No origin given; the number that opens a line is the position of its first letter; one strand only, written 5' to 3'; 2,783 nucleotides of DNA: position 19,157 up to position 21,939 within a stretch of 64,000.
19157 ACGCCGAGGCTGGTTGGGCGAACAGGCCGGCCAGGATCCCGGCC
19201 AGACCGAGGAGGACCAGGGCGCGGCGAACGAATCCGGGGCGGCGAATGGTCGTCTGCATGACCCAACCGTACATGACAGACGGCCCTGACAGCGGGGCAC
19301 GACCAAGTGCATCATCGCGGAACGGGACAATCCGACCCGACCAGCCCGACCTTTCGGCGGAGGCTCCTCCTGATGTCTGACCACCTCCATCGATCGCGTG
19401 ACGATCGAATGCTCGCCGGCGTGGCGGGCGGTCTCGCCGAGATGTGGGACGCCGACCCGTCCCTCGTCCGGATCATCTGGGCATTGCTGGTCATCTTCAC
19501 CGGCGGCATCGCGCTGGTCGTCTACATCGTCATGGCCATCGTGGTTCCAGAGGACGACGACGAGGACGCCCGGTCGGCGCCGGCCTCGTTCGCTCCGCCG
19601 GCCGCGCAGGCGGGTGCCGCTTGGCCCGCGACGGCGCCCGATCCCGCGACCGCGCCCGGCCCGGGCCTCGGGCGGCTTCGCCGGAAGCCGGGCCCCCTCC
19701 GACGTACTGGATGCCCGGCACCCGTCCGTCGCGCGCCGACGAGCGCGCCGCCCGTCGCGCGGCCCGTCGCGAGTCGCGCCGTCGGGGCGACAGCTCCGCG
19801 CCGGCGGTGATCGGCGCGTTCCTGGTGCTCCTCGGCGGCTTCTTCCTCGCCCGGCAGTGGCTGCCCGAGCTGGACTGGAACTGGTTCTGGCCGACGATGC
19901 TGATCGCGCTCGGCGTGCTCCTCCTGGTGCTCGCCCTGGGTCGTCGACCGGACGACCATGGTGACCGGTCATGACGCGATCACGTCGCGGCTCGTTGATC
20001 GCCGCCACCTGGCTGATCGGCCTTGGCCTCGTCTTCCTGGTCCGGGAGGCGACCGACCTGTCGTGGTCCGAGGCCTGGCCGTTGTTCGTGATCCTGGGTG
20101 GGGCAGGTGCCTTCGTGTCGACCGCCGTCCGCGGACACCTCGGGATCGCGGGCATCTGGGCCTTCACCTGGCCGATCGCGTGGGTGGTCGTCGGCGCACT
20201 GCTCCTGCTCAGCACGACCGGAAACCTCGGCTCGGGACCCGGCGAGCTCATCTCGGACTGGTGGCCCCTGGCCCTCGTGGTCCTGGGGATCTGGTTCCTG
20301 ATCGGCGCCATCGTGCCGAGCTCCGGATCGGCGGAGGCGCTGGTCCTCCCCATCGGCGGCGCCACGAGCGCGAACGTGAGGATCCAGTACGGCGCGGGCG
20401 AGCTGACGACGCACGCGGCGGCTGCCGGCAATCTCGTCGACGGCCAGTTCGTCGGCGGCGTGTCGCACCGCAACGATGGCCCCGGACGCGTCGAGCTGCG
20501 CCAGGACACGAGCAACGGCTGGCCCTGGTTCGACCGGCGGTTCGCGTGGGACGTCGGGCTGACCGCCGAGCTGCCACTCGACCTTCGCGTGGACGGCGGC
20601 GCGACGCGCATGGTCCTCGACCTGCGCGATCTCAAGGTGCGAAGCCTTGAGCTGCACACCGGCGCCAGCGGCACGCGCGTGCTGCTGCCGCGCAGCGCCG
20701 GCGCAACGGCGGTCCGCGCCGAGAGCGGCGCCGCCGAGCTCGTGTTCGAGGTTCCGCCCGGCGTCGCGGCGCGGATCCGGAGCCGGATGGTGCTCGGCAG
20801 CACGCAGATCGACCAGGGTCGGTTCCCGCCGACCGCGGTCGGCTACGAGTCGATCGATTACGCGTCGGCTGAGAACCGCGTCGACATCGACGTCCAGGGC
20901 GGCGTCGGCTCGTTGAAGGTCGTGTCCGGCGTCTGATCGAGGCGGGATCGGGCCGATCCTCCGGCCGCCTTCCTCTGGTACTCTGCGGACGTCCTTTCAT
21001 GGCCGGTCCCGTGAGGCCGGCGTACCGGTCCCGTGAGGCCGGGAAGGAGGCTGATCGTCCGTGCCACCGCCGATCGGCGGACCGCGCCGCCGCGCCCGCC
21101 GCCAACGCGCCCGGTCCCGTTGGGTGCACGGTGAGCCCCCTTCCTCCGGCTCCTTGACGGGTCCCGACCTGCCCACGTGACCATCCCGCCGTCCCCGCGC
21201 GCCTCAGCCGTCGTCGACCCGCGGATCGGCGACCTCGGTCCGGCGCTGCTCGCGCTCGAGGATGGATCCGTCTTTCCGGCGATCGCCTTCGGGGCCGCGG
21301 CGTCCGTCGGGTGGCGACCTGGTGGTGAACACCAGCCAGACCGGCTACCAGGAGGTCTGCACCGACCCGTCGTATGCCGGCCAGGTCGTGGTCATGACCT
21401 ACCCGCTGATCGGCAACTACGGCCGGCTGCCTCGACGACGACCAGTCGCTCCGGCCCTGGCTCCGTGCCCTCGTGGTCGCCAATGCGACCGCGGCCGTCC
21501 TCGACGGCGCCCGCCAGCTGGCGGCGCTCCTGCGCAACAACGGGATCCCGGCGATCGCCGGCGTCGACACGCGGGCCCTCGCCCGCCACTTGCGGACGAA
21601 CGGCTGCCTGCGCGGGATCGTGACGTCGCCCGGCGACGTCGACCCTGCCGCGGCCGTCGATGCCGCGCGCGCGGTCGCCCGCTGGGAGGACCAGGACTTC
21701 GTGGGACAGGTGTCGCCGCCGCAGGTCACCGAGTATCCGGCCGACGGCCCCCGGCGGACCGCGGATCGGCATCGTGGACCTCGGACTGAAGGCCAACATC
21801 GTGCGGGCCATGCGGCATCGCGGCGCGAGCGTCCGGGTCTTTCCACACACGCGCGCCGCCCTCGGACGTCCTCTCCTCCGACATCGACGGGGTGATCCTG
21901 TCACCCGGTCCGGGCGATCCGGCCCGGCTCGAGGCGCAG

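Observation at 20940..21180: Structured carA leader: twin 18-nt hairpins, complementary purine/pyrimidine tracts and an Arg-rich upstream ORF coupled to carA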

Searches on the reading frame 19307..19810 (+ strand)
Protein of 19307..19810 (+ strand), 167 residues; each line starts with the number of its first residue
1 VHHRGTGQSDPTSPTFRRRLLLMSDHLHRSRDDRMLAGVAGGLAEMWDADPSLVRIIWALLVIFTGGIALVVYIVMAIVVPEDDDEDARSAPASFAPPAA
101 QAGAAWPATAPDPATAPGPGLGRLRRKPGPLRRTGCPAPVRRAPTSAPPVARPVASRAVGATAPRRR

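Call 8: search_protein_families(library=pfam, proteins=[window:19307-19810:+], max_evalue=0.001)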
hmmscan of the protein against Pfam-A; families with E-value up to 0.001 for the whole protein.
window:19307-19810:+ (167 aa): 1 family
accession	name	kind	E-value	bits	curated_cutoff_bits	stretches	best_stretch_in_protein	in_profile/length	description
PF04024.17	PspC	-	2.5e-21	75.7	25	1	26-82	2-57/58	PspC domain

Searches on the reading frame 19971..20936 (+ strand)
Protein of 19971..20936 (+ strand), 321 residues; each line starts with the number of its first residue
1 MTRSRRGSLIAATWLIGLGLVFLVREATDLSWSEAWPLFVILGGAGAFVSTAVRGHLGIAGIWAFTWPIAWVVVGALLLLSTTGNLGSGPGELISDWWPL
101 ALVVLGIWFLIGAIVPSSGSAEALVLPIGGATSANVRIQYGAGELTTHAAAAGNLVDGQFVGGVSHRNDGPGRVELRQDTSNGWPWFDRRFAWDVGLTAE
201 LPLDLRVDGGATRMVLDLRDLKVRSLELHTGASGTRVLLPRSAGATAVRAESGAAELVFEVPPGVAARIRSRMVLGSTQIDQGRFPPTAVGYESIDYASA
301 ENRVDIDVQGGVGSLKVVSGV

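Call 8: search_protein_families(library=pfam, proteins=[window:19971-20936:+], max_evalue=0.001)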
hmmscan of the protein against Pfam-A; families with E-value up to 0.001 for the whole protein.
window:19971-20936:+ (321 aa): 2 families
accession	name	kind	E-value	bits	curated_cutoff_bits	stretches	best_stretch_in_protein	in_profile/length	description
PF18917.5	LiaI-LiaF-like_TM1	-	3.4e-10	40.3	27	1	65-110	1-42/42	LiaI-LiaF-like transmembrane region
PF22570.1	LiaF-TM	-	2.1e-05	25.7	27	1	66-111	1-43/98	LiaF transmembrane domain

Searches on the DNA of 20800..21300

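Call 4: search_rna_families(source=window, start=20800, end=21300, threshold=evalue, max_evalue=10, show_alignments=5)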
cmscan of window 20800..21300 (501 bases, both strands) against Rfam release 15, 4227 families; matches with E-value up to 10: 3.
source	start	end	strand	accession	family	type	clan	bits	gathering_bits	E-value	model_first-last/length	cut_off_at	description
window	21192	21262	-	RF03207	mir-3960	Gene; miRNA;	-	19.1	73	3.8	1-73/73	no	mir-3960 microRNA precursor family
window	21022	21058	-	RF01336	CRISPR-DR23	Gene; CRISPR;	-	15.3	45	4.9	1-36/36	no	CRISPR RNA direct repeat element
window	20993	21041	-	RF03006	M23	Gene; sRNA;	-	14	41.2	8.9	1-53/53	no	M23 RNA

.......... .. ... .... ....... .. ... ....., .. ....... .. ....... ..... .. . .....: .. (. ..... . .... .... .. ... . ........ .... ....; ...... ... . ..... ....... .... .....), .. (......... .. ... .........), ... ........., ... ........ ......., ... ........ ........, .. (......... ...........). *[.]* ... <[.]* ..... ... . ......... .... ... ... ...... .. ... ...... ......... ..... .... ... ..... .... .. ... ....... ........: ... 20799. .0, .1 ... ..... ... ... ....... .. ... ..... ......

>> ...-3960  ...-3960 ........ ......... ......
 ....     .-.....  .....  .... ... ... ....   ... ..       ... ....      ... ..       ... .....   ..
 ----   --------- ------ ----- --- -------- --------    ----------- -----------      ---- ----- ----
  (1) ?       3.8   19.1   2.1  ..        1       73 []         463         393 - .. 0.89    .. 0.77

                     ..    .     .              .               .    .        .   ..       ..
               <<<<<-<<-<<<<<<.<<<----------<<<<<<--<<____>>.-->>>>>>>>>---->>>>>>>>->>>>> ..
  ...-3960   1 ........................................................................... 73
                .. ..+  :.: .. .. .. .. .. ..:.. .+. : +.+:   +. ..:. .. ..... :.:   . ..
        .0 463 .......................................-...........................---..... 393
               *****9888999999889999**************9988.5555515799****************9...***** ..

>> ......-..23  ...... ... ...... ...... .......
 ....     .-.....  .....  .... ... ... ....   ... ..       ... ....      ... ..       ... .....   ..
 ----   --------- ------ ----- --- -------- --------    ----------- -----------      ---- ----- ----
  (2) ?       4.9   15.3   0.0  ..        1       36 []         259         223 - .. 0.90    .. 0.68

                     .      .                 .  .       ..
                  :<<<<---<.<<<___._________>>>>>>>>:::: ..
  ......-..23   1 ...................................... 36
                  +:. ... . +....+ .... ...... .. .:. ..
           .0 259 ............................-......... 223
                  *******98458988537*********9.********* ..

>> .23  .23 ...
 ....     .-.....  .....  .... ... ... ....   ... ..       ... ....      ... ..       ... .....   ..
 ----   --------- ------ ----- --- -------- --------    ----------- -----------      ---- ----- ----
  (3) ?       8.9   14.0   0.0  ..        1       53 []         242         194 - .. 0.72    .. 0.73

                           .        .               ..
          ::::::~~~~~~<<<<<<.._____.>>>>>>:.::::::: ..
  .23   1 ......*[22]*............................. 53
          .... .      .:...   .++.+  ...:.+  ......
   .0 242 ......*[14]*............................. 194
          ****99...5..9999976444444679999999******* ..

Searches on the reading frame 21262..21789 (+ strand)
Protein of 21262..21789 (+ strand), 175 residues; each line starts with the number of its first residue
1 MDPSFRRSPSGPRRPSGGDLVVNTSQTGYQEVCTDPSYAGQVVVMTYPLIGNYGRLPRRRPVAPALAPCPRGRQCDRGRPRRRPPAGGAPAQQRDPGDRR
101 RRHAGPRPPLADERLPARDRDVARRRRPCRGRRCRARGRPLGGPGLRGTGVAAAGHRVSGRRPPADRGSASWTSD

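Call 8: search_protein_families(library=pfam, proteins=[window:21262-21789:+], max_evalue=0.001)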
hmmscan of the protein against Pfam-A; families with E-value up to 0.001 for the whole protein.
window:21262-21789:+ (175 aa): 1 family
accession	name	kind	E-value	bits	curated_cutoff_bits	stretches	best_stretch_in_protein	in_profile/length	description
PF00988.28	CPSase_sm_chain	-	1.8e-17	63.8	27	1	13-55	17-59/126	Carbamoyl-phosphate synthase small chain, CPSase domain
